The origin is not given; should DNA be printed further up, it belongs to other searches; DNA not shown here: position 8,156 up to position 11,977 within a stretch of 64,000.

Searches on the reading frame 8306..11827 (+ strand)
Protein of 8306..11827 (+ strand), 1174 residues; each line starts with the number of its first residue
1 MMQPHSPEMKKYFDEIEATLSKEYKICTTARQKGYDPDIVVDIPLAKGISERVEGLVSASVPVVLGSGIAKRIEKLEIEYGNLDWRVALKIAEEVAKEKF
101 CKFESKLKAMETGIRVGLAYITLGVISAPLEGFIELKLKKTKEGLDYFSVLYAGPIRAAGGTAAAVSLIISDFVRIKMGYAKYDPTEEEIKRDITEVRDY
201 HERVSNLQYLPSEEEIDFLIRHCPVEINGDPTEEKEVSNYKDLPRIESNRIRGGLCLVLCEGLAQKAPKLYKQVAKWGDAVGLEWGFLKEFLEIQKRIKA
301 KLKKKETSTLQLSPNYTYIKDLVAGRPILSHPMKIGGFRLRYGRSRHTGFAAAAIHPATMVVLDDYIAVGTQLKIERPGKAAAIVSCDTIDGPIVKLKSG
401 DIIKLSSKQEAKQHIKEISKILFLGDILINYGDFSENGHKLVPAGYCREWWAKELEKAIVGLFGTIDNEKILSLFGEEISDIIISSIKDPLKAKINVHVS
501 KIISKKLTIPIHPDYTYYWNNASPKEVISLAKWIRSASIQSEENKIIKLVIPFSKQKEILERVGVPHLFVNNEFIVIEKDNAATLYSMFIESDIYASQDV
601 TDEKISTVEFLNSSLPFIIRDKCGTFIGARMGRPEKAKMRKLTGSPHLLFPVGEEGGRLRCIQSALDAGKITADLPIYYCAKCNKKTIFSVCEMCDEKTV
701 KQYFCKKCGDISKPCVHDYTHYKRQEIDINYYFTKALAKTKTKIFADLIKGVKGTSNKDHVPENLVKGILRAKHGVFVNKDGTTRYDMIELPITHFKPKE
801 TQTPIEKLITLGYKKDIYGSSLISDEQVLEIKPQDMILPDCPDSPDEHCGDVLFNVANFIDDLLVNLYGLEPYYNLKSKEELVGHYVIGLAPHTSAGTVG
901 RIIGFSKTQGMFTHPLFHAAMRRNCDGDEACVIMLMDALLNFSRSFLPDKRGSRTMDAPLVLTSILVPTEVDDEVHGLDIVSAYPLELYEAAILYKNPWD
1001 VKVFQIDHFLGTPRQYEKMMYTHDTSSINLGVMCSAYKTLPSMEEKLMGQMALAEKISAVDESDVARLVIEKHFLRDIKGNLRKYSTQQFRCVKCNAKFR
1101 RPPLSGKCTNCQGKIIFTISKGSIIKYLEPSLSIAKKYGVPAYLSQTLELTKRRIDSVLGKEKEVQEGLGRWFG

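Call 31: find_homologous_proteins(query=window:8306-11827:+, max_evalue=1e-50)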
Query window:8306-11827:+ (1174 aa): 7661 proteins with E <= 1e-50 among 8000 candidates; the best 120 are listed.
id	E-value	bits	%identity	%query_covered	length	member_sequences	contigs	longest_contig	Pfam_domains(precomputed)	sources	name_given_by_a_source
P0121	0.0e+0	2689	100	100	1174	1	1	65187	PF03833.20,PF24844.2,PF24846.2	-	-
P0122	0.0e+0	1968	72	100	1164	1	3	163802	PF03833.20,PF24844.2,PF24846.2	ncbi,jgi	-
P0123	0.0e+0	1899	70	99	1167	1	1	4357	PF03833.20,PF24844.2,PF24846.2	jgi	jgi:DNA polymerase II large subunit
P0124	0.0e+0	1871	68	100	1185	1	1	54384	PF03833.20,PF24844.2,PF24846.2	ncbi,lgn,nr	ncbi:DNA polymerase II large subunit [Candidatus Woesearchaeota archaeon]|nr:DNA polymerase II large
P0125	0.0e+0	1858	69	100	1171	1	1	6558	PF03833.20,PF24844.2,PF24846.2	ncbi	-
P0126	0.0e+0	1836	67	99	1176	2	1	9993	PF03833.20,PF24844.2,PF24846.2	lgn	-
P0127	0.0e+0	1802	67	100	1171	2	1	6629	PF03833.20,PF24844.2,PF24846.2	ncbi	-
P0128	0.0e+0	1782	66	100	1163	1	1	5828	PF03833.20,PF24844.2,PF24846.2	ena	-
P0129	0.0e+0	1774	65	78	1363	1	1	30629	PF03833.20,PF24844.2,PF24846.2,PF14890.12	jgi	jgi:DNA polymerase II large subunit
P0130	0.0e+0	1772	66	99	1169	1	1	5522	PF03833.20,PF24844.2,PF24846.2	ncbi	-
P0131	0.0e+0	1770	65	99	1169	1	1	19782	PF03833.20,PF24844.2,PF24846.2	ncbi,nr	ncbi:DNA polymerase II large subunit [Candidatus Woesearchaeota archaeon]|nr:DNA polymerase II large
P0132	0.0e+0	1768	66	100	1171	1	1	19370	PF03833.20,PF24844.2,PF24846.2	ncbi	-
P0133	0.0e+0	1768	65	100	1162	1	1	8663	PF03833.20,PF24844.2,PF24846.2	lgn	-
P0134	0.0e+0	1766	66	99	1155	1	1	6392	PF03833.20,PF24844.2,PF24846.2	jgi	-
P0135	0.0e+0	1764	65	100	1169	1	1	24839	PF03833.20,PF24844.2,PF24846.2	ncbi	-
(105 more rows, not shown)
